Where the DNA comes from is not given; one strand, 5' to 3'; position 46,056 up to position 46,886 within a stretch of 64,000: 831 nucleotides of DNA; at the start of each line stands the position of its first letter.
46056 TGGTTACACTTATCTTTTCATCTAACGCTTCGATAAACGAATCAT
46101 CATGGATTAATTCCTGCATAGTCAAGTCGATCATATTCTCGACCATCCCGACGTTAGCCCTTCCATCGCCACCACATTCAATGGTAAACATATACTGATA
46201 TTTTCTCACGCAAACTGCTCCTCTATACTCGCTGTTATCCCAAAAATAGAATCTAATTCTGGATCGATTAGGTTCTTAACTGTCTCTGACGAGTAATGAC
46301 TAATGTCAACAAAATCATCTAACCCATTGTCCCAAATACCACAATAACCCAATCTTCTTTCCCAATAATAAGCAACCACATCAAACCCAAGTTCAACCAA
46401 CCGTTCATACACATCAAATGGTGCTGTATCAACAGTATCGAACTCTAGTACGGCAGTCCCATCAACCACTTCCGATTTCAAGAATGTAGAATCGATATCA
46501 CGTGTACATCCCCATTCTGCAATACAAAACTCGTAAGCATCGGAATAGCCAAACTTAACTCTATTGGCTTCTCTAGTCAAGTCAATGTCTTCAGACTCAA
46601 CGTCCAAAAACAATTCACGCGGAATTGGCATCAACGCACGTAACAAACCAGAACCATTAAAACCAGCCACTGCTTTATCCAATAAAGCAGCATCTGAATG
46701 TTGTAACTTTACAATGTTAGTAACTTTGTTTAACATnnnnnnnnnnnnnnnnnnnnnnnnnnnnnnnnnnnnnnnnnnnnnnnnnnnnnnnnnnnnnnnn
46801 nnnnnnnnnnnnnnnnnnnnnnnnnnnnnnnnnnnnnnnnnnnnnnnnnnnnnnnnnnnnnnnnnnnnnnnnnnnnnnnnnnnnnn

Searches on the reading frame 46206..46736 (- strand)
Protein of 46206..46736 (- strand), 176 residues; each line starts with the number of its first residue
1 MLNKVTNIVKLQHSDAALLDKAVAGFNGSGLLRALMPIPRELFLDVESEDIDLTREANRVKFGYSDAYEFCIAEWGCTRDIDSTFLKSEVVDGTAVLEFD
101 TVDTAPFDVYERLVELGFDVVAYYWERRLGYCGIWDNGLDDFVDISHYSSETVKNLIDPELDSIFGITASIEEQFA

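Call 40: search_protein_families(library=phrogs, proteins=[window:46206-46736:-], max_evalue=0.001)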
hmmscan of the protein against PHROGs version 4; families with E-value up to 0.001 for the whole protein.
window:46206-46736:- (176 aa): 2 families
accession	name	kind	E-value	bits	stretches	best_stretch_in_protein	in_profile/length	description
phrog_12644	-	unknown function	0.00026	21.8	1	56-130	105-177/236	-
phrog_20518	-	unknown function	0.00029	21.8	1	65-125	105-165/177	-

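Call 41: search_protein_families(library=pfam, proteins=[window:46206-46736:-], max_evalue=0.001)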
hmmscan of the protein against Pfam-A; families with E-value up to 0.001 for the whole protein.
window:46206-46736:- (176 aa): 0 families
